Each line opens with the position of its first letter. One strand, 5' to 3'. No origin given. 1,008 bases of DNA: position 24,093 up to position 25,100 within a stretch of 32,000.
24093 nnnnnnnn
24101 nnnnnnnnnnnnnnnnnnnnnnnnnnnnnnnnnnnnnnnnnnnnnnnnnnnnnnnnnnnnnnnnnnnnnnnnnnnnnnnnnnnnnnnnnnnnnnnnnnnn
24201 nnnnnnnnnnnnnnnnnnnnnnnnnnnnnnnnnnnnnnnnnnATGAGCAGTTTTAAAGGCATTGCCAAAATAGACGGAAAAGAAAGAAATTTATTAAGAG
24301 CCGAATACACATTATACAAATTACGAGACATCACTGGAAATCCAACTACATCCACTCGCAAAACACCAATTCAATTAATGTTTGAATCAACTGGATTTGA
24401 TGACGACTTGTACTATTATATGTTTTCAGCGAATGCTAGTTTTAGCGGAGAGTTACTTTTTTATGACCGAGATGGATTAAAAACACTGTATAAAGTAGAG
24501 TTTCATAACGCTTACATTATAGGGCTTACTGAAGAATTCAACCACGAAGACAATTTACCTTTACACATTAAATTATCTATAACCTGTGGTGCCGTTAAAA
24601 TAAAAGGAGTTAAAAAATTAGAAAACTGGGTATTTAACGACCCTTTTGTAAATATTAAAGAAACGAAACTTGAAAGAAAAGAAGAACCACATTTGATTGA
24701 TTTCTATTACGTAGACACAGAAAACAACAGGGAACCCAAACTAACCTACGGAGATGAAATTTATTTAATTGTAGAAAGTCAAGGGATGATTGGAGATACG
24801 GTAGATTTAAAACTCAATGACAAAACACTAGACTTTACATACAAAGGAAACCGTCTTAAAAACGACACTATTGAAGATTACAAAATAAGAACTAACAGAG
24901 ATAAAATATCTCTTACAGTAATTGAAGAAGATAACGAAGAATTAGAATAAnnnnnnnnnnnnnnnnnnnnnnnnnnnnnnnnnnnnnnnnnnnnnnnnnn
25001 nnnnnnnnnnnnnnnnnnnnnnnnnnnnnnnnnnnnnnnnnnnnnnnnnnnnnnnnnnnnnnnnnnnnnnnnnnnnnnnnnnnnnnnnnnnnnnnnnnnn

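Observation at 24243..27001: Orphan Hcp(TssD)-led four-gene effector/immunity cassette with no other T6SS genes nearby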

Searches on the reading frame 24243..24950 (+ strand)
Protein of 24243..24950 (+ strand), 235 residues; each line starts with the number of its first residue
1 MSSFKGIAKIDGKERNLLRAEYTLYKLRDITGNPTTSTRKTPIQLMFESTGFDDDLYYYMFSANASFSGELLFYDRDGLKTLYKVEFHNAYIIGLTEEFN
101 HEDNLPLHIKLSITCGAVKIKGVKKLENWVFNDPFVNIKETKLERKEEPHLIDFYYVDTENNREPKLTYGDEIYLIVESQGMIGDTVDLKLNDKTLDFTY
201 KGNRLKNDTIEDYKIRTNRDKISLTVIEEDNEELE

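Call 3: search_protein_families(library=pfam, proteins=[window:24243-24950:+], max_evalue=1)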
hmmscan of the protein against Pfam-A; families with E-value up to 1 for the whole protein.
window:24243-24950:+ (235 aa): 1 family
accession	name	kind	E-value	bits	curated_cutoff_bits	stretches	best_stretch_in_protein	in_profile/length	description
PF17642.6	TssD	-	2.4e-24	86.1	25.8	1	3-130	2-128/128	Hemolysin coregulated protein Hcp (TssD)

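Call 4: search_protein_families(library=ncbifam, proteins=[window:24243-24950:+], max_evalue=1)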
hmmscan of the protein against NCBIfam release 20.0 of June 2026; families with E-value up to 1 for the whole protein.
window:24243-24950:+ (235 aa): 0 families

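Call 14: find_encoding_contigs(protein=window:24243-24950:+, flank=10000, max_places=8)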
Protein window:24243-24950:+ (235 aa): no gene with exactly this product is on record in the collection.

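Call 20: list_cluster_members(proteins=[P0001, window:24243-24950:+, window:24952-25278:+, window:26120-27001:+, window:22-1488:+, window:23264-23569:-, window:29213-30301:-])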
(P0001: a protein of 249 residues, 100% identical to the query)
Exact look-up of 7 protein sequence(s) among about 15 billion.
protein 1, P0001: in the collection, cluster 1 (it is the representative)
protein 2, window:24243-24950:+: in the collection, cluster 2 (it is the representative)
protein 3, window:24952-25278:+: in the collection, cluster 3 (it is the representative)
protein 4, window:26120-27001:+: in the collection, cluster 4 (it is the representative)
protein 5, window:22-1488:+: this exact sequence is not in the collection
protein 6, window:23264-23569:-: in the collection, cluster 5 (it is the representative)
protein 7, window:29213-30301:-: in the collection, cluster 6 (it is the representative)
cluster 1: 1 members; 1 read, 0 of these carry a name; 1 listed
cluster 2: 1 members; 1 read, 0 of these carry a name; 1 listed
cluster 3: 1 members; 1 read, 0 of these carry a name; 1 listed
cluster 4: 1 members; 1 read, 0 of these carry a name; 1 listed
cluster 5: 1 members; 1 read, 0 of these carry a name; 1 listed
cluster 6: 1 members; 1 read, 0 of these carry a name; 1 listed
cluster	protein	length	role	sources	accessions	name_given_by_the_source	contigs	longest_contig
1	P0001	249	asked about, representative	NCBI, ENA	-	-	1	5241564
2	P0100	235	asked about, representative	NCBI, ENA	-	-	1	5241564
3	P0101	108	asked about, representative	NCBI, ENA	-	-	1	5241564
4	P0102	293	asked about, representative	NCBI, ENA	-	-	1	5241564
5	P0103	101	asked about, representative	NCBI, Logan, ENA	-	-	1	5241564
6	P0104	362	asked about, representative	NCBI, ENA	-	-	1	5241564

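Call 21: find_homologous_proteins(query=window:24243-24950:+)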
Query window:24243-24950:+ (235 aa): 14 proteins with E <= 0.001 among 166 candidates.
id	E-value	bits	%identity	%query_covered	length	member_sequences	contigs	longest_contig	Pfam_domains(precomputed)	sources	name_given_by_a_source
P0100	5.8e-152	521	100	100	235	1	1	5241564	PF17642.7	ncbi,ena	-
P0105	4.6e-89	316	59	100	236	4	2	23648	PF17642.7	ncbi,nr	ncbi:MAG: hypothetical protein CR968_03015 [Flavobacteriia bacterium]|nr:MAG: hypothetical protein C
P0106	3.6e-87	309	61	97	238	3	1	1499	PF17642.7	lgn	-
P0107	1.0e-85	305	61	98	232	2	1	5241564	PF17642.7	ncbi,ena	-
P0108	2.2e-80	287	58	99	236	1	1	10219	PF17642.7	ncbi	-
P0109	2.2e-80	287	56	99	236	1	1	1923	PF17642.7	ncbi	-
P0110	6.6e-80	286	56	99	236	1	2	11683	PF17642.7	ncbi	-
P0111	9.2e-77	275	62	88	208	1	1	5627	PF17642.7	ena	-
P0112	2.6e-69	251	56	86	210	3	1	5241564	PF17642.7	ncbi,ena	-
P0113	8.5e-61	223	64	66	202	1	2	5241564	PF17642.7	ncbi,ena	-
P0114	2.2e-60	222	75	55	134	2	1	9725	PF17642.7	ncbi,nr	ncbi:MAG: hypothetical protein CSA40_01445 [Flavobacteriales bacterium]|nr:MAG: hypothetical protein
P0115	4.9e-59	217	56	78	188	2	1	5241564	PF17642.7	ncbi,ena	-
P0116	2.6e-34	137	66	38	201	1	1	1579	PF17642.7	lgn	-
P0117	2.6e-30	123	39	95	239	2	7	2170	PF17642.7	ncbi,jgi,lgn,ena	-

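Call 26: find_related_loci(query=A1, collection=genome_contigs, flank=10000)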
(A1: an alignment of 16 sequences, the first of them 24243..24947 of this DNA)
Query A1 (235 aa) in genome_contigs; peptide patterns used: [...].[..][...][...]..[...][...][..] (x = any residue, [..] = any of these).
199 stretches matched a pattern; 13 encode a relative of the query (tblastn E <= 1e-3); 13 distinct loci.
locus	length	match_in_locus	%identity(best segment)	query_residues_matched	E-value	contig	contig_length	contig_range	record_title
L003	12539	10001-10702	59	1-235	2e-94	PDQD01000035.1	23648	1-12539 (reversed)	MAG: Flavobacteriia bacterium isolate DOLZORAL124_38_11 DolZOral124_scaffold_3154, whole genome shotgun sequence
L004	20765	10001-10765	32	10-235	2e-35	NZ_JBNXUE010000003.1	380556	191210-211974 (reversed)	Tenacibaculum sp. SDUM215027 scaffold3, whole genome shotgun sequence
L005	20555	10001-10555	35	59-227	3e-27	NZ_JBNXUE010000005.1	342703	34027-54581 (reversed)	Tenacibaculum sp. SDUM215027 scaffold5, whole genome shotgun sequence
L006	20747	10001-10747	25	10-235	1e-21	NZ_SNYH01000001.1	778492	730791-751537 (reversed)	Tenacibaculum caenipelagi strain CECT 8283 Ga0244623_101, whole genome shotgun sequence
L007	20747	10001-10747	25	10-235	1e-20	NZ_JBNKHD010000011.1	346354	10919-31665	MAG: Tenacibaculum sp. isolate E1E2.bin.12.orig k141_470082, whole genome shotgun sequence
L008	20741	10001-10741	22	10-229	5e-13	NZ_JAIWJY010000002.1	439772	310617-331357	Tenacibaculum larymnensis strain LAR25 LAR_25_contig_2, whole genome shotgun sequence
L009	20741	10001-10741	21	10-229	1e-11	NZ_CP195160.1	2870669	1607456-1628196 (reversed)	Tenacibaculum sp. A30 chromosome, complete genome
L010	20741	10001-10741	20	10-229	5e-11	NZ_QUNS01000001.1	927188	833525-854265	Tenacibaculum gallaicum strain DSM 18841 Ga0215665_101, whole genome shotgun sequence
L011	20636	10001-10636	25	10-215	6e-11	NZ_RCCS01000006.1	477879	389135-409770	Tenacibaculum discolor strain DSM 18842 Ga0183463_103, whole genome shotgun sequence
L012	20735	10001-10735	20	12-229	2e-9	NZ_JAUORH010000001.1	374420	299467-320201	Tenacibaculum sp. 1_MG-2023 strain C3M11 IIEGNCIA_1, whole genome shotgun sequence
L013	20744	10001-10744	20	10-230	1e-6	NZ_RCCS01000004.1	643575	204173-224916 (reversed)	Tenacibaculum discolor strain DSM 18842 Ga0183463_101, whole genome shotgun sequence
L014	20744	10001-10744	20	10-230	1e-6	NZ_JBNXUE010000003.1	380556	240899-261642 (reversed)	Tenacibaculum sp. SDUM215027 scaffold3, whole genome shotgun sequence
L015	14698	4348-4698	26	10-112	7e-6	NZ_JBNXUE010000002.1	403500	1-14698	Tenacibaculum sp. SDUM215027 scaffold2, whole genome shotgun sequence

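Call 30: search_protein_families(library=pfam, proteins=[L003:7602-8825:+, L003:8838-9905:+, L003:10718-12415:+, L003:5290-6537:-, L003:6571-7329:-, L004:2730-5588:-, L004:5588-6625:-, L004:6618-7850:-, L004:7851-9440:-, L004:10777-11343:+], max_evalue=0.01)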
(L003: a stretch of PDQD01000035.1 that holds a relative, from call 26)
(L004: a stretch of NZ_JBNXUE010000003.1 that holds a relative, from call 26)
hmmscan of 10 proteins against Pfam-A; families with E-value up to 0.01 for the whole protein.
L003:7602-8825:+ (407 aa): 7 families
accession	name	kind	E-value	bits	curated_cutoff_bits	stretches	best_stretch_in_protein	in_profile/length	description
PF01189.24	Methyltr_RsmB-F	-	9.8e-44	149.8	27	1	224-395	3-190/199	16S rRNA methyltransferase RsmB/F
PF22458.1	RsmF-B_ferredox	-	6.8e-13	49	27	1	129-200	2-73/74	Methyltr_RsmF/B-like, ferredoxin-like domain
PF01209.24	Ubie_methyltran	-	1.9e-05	24.6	20.1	1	225-288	43-106/233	ubiE/COQ5 methyltransferase family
PF13847.12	Methyltransf_31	-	0.00016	21.8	27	1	230-380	4-129/145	Methyltransferase domain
PF17125.10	Methyltr_RsmF_N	-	0.0003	21.6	34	1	137-216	10-86/86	N-terminal domain of 16S rRNA methyltransferase RsmF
PF13649.12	Methyltransf_25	-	0.0024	19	27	1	233-291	1-56/97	Methyltransferase domain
PF02475.24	TRM5-TYW2_MTfase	-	0.0031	17.9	28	0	227-309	34-114/164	TRM5/TYW2 methyltransferase domain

L003:8838-9905:+ (355 aa): 2 families
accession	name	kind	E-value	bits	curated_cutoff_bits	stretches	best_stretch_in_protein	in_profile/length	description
PF04231.19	Endonuclease_1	-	2.5e-97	325.7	25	1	32-262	1-235/235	Endonuclease I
PF18962.6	Por_Secre_tail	-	3.8e-13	50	27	1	284-353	1-74/75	Secretion system C-terminal sorting domain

L003:10718-12415:+ (565 aa): 2 families
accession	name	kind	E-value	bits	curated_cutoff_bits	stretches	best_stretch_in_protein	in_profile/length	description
PF01476.26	LysM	-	5.8e-14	52.2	20.9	1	41-82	1-42/43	LysM domain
PF23473.1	LysM3_LYK4_5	-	0.00042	20.8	29.3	1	40-74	4-38/48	LYK4/5 LysM3 domain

L003:5290-6537:- (415 aa): 2 families
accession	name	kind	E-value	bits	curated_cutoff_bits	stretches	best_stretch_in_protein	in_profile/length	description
PF19276.4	HD_assoc_2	-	1.2e-11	44.9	23.1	1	184-245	2-63/222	HD associated region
PF01966.28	HD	-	4.6e-08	33.8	22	1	57-133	1-73/116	HD domain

L003:6571-7329:- (252 aa): 1 family
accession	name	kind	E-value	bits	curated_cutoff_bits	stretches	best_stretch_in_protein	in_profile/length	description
PF13566.11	DUF4130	-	4.1e-52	176.6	27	1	83-249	2-146/146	Domain of unknown function (DUF4130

L004:2730-5588:- (952 aa): 7 families
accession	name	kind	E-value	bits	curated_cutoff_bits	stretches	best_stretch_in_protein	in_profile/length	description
PF12008.13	EcoR124_C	-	3.9e-74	250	23.1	1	689-945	1-260/260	Type I restriction and modification enzyme - subunit R C terminal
PF18766.7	SWI2_SNF2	-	5.5e-61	206.5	26.7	1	243-468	1-214/221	SWI2/SNF2 ATPase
PF22679.2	T1R_D3-like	-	7.7e-57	192.6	27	1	495-668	1-158/158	Type I restriction enzyme subunit R domain 3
PF04313.20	HSDR_N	-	2e-42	145.7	25.1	1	4-183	2-193/198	Type I restriction enzyme R protein N terminus (HSDR_N)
PF04851.21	ResIII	-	3.3e-39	134.9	22.5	1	238-401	2-163/164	Type III restriction enzyme, res subunit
PF00270.35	DEAD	-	4.4e-11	43.2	26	1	244-401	4-161/167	DEAD/DEAH box helicase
PF00176.29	SNF2-rel_dom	-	1.6e-06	27.9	24.9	1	243-403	1-166/290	SNF2-related domain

L004:5588-6625:- (345 aa): 2 families
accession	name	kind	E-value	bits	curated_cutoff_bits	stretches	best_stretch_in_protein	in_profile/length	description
PF14355.11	Abi_C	-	1.6e-05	25.3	24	1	92-154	22-82/83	Abortive infection C-terminus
PF12008.13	EcoR124_C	-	0.00096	19.3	23.1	1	265-338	182-258/260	Type I restriction and modification enzyme - subunit R C terminal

L004:6618-7850:- (410 aa): 1 family
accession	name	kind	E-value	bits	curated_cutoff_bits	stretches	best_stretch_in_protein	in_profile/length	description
PF01420.25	Methylase_S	-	9.3e-25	88.2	22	2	222-398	3-167/168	Type I restriction modification DNA specificity domain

L004:7851-9440:- (529 aa): 5 families
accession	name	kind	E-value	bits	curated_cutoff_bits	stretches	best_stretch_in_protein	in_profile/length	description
PF02384.22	N6_Mtase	-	5.5e-106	354.8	20.4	1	177-489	2-308/311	N-6 DNA Methylase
PF12161.14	HsdM_N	-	2.9e-20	73.7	24.5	1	9-165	1-134/135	HsdM N-terminal domain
PF07669.17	Eco57I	-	3.6e-07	30.9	25.3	1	263-380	47-159/171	Eco57I restriction-modification methylase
PF05175.20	MTS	-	4.8e-07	30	23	1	211-309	21-113/170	Methyltransferase small domain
PF11599.14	AviRa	-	0.0018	18.2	25.7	1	212-269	38-99/232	RRNA methyltransferase AviRa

L004:10777-11343:+ (188 aa): 0 families

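Call 34: search_protein_families(library=pfam, proteins=[L006:310-2751:+, L006:2736-3677:+, L006:3688-4566:+, L006:4553-5716:+, L006:5729-6214:+, L006:6219-6665:+, L006:6677-7609:+, L006:7567-9936:+, L006:10769-12298:+, L006:12264-12956:+], max_evalue=0.01)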
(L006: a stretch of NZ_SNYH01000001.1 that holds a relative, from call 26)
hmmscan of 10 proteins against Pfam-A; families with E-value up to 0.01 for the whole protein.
L006:310-2751:+ (813 aa): 24 families
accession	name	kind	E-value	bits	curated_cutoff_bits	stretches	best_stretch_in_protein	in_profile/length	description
PF07724.20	AAA_2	-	4.7e-57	193.1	27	1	551-713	1-165/166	AAA domain (Cdc48 subfamily)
PF17871.7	AAA_lid_9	-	1e-20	74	22.8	1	342-423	5-86/104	AAA lid domain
PF00004.35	AAA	-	7.3e-19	68.9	21.2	2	201-311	1-105/131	ATPase family associated with various cellular activities (AAA)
PF10431.15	ClpB_D2-small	-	1.9e-18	66.7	21.9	1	722-799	3-79/81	C-terminal, D2-small domain, of ClpB protein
PF07728.20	AAA_5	-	3.6e-13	50.2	22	1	556-677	2-125/139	AAA domain (dynein-related subfamily)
PF13191.12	AAA_16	-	3.4e-10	41.1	32.6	1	180-279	3-142/167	AAA ATPase domain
PF13401.12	AAA_22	-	2e-08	35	27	1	200-312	7-123/130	AAA domain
PF12775.13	AAA_7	-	4.2e-07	30.1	25.8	0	197-288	32-119/181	P-loop containing dynein motor region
PF20720.3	nSTAND3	-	6.5e-06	26.4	27.2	1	198-349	17-152/155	Novel STAND NTPase 3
PF00158.32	Sigma54_activat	-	1.1e-05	25.6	20.2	1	557-665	26-132/168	Sigma-54 interaction domain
PF20703.3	nSTAND1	-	1.7e-05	25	27.1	1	179-368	16-218/379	Novel STAND NTPase 1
PF00910.28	RNA_helicase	-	2e-05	25.5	21.5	0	201-228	1-28/105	RNA helicase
PF00005.33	ABC_tran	-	3.7e-05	24.8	25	0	193-228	6-41/137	ABC transporter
PF13238.12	AAA_18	-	5.2e-05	24.1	29.4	0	201-283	1-85/128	AAA domain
PF05621.17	TniB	-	6.2e-05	22.9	22.4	0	193-302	30-152/189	Bacterial TniB protein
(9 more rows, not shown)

L006:2736-3677:+ (313 aa): 0 families

L006:3688-4566:+ (292 aa): 1 family
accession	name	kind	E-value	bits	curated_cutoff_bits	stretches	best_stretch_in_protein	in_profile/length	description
PF17555.7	TssN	-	2e-63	214.8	30.3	1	8-283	1-273/274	Type VI secretion system, TssN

L006:4553-5716:+ (387 aa): 1 family
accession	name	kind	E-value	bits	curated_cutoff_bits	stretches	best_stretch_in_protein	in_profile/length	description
PF05936.17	T6SS_VasE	-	0.00063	19.1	23.4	1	172-251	152-231/429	Bacterial Type VI secretion, VC_A0110, EvfL, ImpJ, VasE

L006:5729-6214:+ (161 aa): 1 family
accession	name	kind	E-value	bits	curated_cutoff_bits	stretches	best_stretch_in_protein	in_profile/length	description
PF17561.7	TssO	-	5.2e-08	33.6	29.2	1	4-154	1-147/148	Type VI secretion system, TssO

L006:6219-6665:+ (148 aa): 2 families
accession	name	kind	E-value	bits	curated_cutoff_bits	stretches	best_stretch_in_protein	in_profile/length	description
PF17561.7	TssO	-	1.1e-24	87.7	29.2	1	1-148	1-148/148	Type VI secretion system, TssO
PF15120.11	SPACA9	-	0.0014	18.8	25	1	44-146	7-101/164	Sperm acrosome-associated protein 9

L006:6677-7609:+ (310 aa): 3 families
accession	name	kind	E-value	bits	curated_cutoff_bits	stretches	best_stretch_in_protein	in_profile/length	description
PF00801.26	PKD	-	9.8e-11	41.9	23.5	2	137-182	15-64/80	PKD domain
PF18911.6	PKD_4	-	7.6e-09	36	27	1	145-183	31-68/85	PKD domain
PF13954.11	PapC_N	-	0.0064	16.9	27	0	87-113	25-51/146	PapC N-terminal domain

L006:7567-9936:+ (789 aa): 3 families
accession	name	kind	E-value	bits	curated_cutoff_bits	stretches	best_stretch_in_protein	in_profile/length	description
PF20782.3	TssR_VWA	-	7.2e-40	137.3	25.7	1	297-594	5-300/304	TssR protein VWA domain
PF17643.6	TssR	-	1.8e-16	60.5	25.7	1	61-153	21-101/102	TssR protein N-terminal barrel domain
PF20780.2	TssR_M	-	4.1e-11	42.8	25.7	1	179-251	12-85/86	TssR second domain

L006:10769-12298:+ (509 aa): 0 families

L006:12264-12956:+ (230 aa): 0 families

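Call 35: find_encoding_contigs(protein=P0113, flank=10000, max_places=4)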
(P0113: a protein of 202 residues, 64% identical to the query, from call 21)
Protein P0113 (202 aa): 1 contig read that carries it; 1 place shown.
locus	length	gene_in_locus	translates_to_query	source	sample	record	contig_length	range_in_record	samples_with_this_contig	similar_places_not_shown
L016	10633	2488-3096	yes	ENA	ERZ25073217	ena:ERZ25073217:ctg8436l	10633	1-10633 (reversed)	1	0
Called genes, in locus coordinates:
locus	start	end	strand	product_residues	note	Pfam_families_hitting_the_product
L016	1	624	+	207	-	?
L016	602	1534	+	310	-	-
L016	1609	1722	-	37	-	-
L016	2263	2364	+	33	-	-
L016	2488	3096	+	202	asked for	PF17642:TssD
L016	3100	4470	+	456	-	-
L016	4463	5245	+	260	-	-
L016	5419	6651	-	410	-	PF00872:Transposase_mut, PF10551:MULE (weak)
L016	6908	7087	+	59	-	PF00196:GerE (faint), PF13384:HTH_23 (weak)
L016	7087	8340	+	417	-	-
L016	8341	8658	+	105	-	-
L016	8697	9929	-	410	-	PF00872:Transposase_mut, PF10551:MULE (weak)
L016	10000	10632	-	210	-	?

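Call 36: find_encoding_contigs(protein=P0107, flank=10000, max_places=4)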
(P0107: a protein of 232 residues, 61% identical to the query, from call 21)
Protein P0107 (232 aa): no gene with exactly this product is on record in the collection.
